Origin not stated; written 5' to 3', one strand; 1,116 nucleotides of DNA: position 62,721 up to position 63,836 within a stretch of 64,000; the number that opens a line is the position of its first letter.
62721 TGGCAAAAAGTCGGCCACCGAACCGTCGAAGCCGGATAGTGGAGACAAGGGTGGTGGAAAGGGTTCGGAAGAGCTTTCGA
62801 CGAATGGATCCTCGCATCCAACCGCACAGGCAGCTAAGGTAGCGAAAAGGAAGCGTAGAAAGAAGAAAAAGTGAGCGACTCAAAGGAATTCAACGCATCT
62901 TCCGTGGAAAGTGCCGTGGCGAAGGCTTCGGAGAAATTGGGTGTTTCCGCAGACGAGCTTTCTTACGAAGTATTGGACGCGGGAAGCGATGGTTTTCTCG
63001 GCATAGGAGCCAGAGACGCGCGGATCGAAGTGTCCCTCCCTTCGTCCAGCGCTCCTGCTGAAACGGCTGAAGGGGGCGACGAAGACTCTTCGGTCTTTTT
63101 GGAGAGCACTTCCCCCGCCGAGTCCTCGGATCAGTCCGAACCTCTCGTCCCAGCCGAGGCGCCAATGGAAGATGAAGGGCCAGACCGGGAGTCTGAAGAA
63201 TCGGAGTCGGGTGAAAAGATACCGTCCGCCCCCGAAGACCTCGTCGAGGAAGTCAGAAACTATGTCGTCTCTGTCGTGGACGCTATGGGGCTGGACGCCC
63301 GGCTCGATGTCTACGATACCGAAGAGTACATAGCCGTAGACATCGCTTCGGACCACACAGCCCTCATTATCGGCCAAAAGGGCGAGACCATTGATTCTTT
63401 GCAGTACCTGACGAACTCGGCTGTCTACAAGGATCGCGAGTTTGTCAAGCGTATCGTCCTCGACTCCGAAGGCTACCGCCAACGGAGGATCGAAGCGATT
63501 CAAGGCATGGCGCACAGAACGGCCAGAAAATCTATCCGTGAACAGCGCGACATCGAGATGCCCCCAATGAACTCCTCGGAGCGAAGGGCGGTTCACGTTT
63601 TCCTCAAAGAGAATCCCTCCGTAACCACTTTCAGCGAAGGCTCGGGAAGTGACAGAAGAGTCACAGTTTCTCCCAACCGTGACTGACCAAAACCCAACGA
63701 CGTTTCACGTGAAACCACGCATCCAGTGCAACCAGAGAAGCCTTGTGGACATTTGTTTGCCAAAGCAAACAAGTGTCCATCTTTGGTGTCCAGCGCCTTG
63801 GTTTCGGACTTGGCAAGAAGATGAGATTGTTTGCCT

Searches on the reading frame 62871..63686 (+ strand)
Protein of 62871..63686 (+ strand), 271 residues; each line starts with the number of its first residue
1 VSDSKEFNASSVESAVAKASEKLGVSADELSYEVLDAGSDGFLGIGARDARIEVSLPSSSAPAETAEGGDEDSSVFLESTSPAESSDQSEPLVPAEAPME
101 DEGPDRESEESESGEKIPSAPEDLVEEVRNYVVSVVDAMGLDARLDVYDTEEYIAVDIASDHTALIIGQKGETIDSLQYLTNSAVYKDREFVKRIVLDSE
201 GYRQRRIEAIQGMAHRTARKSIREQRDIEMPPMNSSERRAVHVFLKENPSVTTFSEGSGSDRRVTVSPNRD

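Call 119: find_encoding_contigs(protein=window:62871-63686:+, flank=10000, max_places=3)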
Protein window:62871-63686:+ (271 aa): no gene with exactly this product is on record in the collection.
